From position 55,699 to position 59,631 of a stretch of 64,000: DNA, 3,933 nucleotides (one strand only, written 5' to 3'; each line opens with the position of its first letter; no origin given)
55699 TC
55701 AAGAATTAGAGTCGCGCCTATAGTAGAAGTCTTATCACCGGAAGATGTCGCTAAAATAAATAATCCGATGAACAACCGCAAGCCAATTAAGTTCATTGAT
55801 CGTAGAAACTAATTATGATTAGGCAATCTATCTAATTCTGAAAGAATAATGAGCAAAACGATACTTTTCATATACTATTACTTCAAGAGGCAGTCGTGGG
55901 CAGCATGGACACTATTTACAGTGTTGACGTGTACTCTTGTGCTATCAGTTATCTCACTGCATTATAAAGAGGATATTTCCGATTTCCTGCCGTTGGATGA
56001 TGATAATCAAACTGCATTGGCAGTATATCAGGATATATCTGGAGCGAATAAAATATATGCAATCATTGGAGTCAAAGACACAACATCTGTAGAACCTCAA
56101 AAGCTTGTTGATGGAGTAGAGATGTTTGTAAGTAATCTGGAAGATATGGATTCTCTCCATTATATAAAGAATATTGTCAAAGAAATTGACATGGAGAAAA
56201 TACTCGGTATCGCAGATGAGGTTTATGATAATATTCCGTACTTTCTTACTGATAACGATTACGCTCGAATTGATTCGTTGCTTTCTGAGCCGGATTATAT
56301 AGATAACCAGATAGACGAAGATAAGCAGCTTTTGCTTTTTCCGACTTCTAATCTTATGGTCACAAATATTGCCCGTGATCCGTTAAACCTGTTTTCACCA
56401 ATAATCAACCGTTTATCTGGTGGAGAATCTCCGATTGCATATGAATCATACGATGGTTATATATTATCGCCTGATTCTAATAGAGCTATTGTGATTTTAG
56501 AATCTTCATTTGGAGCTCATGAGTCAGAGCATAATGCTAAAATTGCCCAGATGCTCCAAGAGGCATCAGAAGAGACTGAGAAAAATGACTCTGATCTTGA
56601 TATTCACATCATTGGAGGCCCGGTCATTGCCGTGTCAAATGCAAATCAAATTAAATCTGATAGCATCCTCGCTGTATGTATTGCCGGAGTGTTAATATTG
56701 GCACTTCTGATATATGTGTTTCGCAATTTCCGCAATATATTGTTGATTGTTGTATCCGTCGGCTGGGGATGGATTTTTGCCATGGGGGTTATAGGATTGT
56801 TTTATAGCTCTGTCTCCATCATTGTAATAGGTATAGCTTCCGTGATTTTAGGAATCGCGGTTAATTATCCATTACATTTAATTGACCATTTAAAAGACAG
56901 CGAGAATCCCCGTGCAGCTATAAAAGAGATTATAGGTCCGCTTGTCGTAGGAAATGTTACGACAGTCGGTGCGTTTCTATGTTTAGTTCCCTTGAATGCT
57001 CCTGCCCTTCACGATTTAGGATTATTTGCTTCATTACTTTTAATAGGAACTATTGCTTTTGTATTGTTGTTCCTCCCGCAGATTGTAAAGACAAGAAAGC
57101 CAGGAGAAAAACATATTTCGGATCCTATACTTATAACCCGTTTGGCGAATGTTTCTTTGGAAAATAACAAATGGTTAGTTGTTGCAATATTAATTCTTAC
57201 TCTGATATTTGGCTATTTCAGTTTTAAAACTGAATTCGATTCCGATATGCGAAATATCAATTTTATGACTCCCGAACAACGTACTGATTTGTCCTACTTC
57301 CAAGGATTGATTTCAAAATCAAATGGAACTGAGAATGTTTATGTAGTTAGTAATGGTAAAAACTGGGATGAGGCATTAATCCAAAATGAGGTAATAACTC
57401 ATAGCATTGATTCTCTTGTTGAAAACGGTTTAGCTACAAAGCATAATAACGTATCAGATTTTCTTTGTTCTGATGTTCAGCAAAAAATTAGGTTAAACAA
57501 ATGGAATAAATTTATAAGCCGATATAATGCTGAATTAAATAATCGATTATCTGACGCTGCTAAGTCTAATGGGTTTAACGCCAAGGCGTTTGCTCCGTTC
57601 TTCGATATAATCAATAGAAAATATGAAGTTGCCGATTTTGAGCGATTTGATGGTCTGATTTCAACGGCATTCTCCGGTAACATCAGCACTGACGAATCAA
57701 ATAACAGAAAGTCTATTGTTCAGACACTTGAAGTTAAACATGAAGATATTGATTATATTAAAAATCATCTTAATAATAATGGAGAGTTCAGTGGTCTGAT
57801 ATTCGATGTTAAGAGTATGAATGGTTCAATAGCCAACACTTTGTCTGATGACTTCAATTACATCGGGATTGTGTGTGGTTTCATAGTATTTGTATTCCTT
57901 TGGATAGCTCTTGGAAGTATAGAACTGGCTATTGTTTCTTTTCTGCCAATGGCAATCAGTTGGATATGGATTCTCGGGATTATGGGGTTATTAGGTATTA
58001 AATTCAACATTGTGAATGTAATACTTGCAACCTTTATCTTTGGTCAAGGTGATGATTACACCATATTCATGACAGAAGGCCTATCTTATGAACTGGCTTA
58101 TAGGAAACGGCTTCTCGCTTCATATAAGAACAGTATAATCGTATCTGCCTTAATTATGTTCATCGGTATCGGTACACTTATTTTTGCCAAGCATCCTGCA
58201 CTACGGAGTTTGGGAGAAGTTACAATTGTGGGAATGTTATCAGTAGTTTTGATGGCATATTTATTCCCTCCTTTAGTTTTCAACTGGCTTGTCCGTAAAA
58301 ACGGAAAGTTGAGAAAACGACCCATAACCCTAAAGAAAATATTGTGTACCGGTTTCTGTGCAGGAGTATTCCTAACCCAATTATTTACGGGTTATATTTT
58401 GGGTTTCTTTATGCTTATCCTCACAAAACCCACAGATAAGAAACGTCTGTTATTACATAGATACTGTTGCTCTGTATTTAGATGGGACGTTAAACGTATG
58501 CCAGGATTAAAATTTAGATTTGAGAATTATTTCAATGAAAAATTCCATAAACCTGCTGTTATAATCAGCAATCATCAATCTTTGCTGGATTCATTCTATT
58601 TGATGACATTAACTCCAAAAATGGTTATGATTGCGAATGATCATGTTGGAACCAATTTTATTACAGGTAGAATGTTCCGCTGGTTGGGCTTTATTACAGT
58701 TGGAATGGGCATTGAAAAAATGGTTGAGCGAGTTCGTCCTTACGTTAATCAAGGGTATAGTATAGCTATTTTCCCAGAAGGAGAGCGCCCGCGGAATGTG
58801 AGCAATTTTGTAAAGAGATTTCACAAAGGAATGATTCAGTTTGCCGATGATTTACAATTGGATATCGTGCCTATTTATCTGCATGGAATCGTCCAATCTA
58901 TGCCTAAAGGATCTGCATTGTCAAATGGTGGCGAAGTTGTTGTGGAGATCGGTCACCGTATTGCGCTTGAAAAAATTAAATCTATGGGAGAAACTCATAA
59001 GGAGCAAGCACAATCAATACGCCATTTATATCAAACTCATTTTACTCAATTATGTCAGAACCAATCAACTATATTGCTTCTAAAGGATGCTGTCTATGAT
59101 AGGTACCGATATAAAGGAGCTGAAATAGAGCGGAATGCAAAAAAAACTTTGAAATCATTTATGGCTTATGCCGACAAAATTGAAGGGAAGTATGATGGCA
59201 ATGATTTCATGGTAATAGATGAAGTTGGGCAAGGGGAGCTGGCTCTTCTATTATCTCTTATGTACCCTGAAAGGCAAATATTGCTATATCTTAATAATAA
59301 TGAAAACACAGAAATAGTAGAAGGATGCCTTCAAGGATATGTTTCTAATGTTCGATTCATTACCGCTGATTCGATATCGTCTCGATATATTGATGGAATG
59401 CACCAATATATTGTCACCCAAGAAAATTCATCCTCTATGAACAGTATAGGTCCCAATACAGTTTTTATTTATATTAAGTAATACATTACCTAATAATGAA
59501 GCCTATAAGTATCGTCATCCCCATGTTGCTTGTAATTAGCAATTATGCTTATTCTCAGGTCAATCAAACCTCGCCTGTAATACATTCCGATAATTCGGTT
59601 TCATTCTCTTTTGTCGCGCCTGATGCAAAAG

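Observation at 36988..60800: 24-gene single-operon aryl-polyene/flexirubin-type lipid-pigment cluster with non-canonical additions (orphan product)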

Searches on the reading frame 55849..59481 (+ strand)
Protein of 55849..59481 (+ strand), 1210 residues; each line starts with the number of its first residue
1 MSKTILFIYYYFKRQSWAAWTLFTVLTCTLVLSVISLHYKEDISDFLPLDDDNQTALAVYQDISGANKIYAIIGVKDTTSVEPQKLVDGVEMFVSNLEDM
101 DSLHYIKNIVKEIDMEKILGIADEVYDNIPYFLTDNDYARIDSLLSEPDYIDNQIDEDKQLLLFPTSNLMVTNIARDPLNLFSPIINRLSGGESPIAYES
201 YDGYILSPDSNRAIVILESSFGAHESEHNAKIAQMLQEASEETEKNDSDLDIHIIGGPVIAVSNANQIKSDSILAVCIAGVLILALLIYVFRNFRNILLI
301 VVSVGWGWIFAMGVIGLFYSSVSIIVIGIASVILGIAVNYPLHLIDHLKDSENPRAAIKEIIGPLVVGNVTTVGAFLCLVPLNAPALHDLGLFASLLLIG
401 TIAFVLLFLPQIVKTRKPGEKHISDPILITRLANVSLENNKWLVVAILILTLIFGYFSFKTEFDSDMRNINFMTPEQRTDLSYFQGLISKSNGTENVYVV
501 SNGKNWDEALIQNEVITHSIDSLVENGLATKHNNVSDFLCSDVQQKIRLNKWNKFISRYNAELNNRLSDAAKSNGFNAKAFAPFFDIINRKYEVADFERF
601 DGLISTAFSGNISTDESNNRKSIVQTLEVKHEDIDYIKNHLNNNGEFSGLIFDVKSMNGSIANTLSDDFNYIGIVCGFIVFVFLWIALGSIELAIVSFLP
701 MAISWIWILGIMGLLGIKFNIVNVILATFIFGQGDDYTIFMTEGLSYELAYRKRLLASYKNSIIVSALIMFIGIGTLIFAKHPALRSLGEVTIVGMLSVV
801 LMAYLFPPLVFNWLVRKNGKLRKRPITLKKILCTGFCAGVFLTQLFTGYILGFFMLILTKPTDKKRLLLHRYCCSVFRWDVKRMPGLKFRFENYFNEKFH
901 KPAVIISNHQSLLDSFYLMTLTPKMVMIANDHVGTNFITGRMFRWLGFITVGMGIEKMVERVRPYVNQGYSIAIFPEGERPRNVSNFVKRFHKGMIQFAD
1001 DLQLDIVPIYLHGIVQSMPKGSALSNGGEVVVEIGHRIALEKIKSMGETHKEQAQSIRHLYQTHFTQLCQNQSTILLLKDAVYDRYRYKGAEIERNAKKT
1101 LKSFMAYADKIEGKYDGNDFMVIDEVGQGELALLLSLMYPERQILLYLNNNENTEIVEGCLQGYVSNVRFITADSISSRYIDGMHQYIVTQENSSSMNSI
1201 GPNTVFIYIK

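Call 5: search_protein_families(library=pfam, proteins=[window:55849-59481:+], max_evalue=0.01)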
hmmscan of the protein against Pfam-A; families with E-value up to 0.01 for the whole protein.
window:55849-59481:+ (1210 aa): 2 families
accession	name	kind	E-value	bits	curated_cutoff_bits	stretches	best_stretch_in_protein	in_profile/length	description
PF03176.21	MMPL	-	4.5e-22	78.9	20.5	2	201-413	76-299/333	MMPL family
PF01553.26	Acyltransferase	-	2.1e-17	63.6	23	1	897-1011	8-131/132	Acyltransferase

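Call 9: search_protein_families(library=ncbifam, proteins=[window:55849-59481:+], max_evalue=0.001)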
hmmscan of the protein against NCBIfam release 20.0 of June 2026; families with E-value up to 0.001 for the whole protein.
window:55849-59481:+ (1210 aa): 6 families
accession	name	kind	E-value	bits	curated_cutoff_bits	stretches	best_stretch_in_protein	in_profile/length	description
TIGR00921.1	2A067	subfamily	1.2e-29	103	351.9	2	658-809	572-730/733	hydrophobe/amphiphile efflux-3 (HAE3) family transporter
TIGR03480.1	HpnN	hypoth_equivalog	2.6e-28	98.5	751.85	2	231-471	229-479/862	hopanoid biosynthesis associated RND transporter like protein HpnN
TIGR00833.1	actII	subfamily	8.9e-20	70.6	874.7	2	207-412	112-328/910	MMPL family RND transporter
NF045600.2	BstA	equivalog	3e-17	61.9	1400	2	202-596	212-613/903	sterol transporter cytoplasmic membrane protein BstA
TIGR00530.1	AGP_acyltrn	subfamily_domain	1.9e-14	53.6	102.95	1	887-1011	2-129/130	1-acylglycerol-3-phosphate O-acyltransferase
NF052374.1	HopndTporHpnN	equivalog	1.4e-07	30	1100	1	662-810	707-853/858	hopanoid transporter HpnN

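Call 60: find_homologous_proteins(query=window:55849-59481:+, max_evalue=1e-20)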
Query window:55849-59481:+ (1210 aa): 3040 proteins with E <= 1e-20 among 8000 candidates; the best 120 are listed.
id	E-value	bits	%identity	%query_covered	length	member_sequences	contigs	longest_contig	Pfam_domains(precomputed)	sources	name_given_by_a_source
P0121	0.0e+0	2722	100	100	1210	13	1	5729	PF03176.22,PF01553.27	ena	-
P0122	0.0e+0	2384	87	100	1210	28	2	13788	PF03176.22,PF01553.27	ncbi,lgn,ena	-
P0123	0.0e+0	2325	84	100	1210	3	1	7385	PF03176.22,PF01553.27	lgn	-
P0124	0.0e+0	2306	83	100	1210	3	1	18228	PF03176.22,PF01553.27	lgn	-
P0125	0.0e+0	2157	77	100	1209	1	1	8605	PF03176.22,PF01553.27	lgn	-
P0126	0.0e+0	2066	74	100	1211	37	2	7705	PF03176.22,PF01553.27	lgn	-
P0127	0.0e+0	2005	73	99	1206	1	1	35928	PF03176.22,PF01553.27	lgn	-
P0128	0.0e+0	1998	73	99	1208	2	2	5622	PF03176.22,PF01553.27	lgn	-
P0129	0.0e+0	1997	72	99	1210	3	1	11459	PF03176.22,PF01553.27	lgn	-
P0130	0.0e+0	1973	72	99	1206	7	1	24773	PF03176.22,PF01553.27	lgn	-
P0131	0.0e+0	1973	73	98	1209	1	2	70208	PF03176.22,PF01553.27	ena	-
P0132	0.0e+0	1970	71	99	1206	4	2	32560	PF03176.22,PF01553.27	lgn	-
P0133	0.0e+0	1955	71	100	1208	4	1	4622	PF03176.22,PF01553.27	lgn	-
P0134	0.0e+0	1924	71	99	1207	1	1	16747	PF03176.22,PF01553.27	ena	-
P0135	0.0e+0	1906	69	100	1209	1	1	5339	PF03176.22,PF01553.27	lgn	-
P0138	0.0e+0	1852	69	97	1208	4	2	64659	PF03176.22,PF01553.27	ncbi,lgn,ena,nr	ncbi:MAG: MMPL family transporter [Muribaculaceae bacterium]|nr:MMPL family transporter [Muribaculac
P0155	0.0e+0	1729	64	99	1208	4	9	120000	PF03176.22,PF01553.27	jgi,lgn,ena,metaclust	metaclust:\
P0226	0.0e+0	1536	59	96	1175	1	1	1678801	PF03176.22,PF01553.27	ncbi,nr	ncbi:MAG: MMPL family transporter [Muribaculaceae bacterium]|nr:MMPL family transporter [Muribaculac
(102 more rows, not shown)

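Call 61: find_encoding_contigs(protein=P0131, flank=10000, max_places=1)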
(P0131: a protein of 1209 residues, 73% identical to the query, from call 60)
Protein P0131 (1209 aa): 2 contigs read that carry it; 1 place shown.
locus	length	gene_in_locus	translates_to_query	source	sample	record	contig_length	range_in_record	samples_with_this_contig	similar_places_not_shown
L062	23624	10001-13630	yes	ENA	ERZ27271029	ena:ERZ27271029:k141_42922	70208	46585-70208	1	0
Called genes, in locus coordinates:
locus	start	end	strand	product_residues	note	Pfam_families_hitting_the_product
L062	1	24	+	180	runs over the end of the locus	-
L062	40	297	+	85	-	PF00550:PP-binding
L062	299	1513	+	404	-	PF00109:ketoacyl-synt, PF00108:Thiolase_N (faint), PF02801:Ketoacyl-synt_C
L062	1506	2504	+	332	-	PF13723:Ketoacyl-synt_2 (weak), PF00109:ketoacyl-synt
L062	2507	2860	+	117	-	PF00892:EamA, PF10639:TMEM234 (weak), PF00893:Multi_Drug_Res (weak)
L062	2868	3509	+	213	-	PF03548:LolA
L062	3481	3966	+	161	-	-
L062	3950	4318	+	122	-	PF22818:ApeI-like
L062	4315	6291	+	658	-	PF00535:Glycos_transf_2, PF01553:Acyltransferase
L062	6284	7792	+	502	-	PF01266:DAO (weak), PF01593:Amino_oxidase, PF13450:NAD_binding_8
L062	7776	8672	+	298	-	PF20434:BD-FAE, PF00326:Peptidase_S9 (faint), PF07859:Abhydrolase_3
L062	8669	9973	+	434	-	PF00501:AMP-binding, PF14535:AMP-binding_C_2 (weak)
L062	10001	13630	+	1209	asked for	PF03176:MMPL, PF01553:Acyltransferase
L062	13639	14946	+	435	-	PF00756:Esterase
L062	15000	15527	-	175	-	-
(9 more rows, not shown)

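Call 62: find_encoding_contigs(protein=P0138, flank=10000, max_places=1)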
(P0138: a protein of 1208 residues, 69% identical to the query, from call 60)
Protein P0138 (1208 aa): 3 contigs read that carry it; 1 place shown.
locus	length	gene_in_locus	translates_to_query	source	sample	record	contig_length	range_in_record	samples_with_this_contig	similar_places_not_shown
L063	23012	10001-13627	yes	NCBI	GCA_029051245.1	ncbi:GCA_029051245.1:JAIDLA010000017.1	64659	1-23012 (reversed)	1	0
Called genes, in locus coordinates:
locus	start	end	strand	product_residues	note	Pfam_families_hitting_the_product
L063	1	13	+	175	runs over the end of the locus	-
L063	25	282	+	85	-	PF00550:PP-binding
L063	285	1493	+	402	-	PF00109:ketoacyl-synt, PF00108:Thiolase_N (weak), PF02801:Ketoacyl-synt_C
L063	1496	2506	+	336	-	PF13723:Ketoacyl-synt_2 (weak)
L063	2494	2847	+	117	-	PF00892:EamA, PF10639:TMEM234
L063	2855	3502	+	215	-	PF03548:LolA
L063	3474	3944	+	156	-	-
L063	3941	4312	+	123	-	PF22818:ApeI-like, PF07977:FabA (faint)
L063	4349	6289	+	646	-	PF00535:Glycos_transf_2, PF13641:Glyco_tranf_2_3 (faint), PF01553:Acyltransferase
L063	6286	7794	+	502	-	PF01266:DAO, PF01593:Amino_oxidase, PF07992:Pyr_redox_2 (faint), PF13450:NAD_binding_8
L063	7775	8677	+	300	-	PF00135:COesterase (weak), PF20434:BD-FAE, PF01738:DLH (faint), PF00326:Peptidase_S9 (faint), PF07859:Abhydrolase_3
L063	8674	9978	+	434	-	PF00501:AMP-binding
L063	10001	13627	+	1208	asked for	PF03176:MMPL, PF01553:Acyltransferase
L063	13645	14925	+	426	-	PF02922:CBM_48 (faint), PF00756:Esterase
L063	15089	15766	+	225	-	PF13568:OMP_b-brl_2 (weak)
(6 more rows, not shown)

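Call 63: find_encoding_contigs(protein=P0226, flank=10000, max_places=1)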
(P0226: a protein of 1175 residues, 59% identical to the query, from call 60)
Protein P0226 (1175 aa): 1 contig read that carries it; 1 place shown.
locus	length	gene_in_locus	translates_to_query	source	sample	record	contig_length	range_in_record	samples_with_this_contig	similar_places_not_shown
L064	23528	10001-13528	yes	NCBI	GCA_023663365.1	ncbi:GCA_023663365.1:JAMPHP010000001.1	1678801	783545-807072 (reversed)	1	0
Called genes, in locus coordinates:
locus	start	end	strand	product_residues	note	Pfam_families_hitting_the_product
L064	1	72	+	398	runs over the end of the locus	PF00109:ketoacyl-synt, PF00108:Thiolase_N (weak), PF02801:Ketoacyl-synt_C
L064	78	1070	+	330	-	PF13723:Ketoacyl-synt_2, PF00109:ketoacyl-synt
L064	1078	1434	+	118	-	PF00892:EamA, PF10639:TMEM234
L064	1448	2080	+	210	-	PF03548:LolA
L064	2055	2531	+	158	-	-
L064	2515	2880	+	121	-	PF22818:ApeI-like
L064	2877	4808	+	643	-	PF00535:Glycos_transf_2, PF01553:Acyltransferase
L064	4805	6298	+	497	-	PF00890:FAD_binding_2 (weak), PF01266:DAO, PF01593:Amino_oxidase, PF07992:Pyr_redox_2 (faint), PF13450:NAD_binding_8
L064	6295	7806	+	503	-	PF01266:DAO, PF01593:Amino_oxidase, PF13450:NAD_binding_8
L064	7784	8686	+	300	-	PF00135:COesterase (weak), PF20434:BD-FAE, PF00326:Peptidase_S9 (faint), PF01738:DLH (faint), PF07859:Abhydrolase_3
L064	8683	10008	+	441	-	PF00501:AMP-binding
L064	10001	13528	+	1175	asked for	PF03176:MMPL, PF01553:Acyltransferase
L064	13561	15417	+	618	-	PF11790:Glyco_hydro_cc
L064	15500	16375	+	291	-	PF18075:FtsX_ECD, PF02687:FtsX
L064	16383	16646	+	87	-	PF11297:DUF3098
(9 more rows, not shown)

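Call 64: find_encoding_contigs(protein=P0155, flank=10000, max_places=1)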
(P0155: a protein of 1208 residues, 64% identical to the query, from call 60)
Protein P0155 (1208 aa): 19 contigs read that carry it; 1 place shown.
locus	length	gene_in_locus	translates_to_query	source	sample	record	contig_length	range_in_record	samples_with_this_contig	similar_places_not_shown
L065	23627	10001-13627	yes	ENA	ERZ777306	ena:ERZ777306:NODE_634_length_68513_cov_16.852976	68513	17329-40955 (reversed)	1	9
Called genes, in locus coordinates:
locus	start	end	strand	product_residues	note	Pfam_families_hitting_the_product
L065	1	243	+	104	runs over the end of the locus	PF00892:EamA, PF10639:TMEM234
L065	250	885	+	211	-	PF03548:LolA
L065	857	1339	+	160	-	-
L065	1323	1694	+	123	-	PF22818:ApeI-like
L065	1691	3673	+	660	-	PF00535:Glycos_transf_2, PF01553:Acyltransferase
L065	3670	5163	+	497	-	PF00890:FAD_binding_2 (weak), PF01266:DAO (faint), PF01593:Amino_oxidase, PF03486:HI0933_like (faint), PF07992:Pyr_redox_2 (faint), PF13450:NAD_binding_8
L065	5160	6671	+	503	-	PF01266:DAO (weak), PF01593:Amino_oxidase, PF13450:NAD_binding_8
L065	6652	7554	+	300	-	PF00135:COesterase (weak), PF20434:BD-FAE, PF00326:Peptidase_S9 (faint), PF07859:Abhydrolase_3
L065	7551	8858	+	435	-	PF00501:AMP-binding, PF14535:AMP-binding_C_2 (weak)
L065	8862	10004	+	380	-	PF19576:Acyltransf_2 (faint), PF01553:Acyltransferase (weak)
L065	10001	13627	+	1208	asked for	PF03176:MMPL, PF01553:Acyltransferase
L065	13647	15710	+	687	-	PF07715:Plug (weak)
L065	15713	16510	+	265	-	PF14054:DUF4249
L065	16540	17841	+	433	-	PF00756:Esterase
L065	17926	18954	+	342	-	PF14391:DUF4421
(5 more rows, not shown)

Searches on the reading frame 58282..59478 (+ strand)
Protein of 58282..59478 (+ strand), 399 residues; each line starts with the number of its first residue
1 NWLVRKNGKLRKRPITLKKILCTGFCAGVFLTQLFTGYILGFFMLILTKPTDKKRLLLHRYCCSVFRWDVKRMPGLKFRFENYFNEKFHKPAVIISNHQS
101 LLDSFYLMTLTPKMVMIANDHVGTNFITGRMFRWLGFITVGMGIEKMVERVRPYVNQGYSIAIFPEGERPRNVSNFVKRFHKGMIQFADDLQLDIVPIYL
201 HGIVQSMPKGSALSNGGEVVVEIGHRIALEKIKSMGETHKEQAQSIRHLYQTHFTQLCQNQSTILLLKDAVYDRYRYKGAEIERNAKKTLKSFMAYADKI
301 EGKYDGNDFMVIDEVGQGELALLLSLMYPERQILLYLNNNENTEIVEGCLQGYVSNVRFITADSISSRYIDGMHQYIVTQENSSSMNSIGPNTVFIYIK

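Call 38: find_related_loci(query=window:58282-59478:+, collection=metagenome_contigs, flank=10000)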
Query window:58282-59478:+ (399 aa) in metagenome_contigs; peptide patterns used: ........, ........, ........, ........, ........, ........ (x = any residue, [..] = any of these).
88 stretches matched a pattern, but none encodes a relative of the query by tblastn (E <= 1e-3).
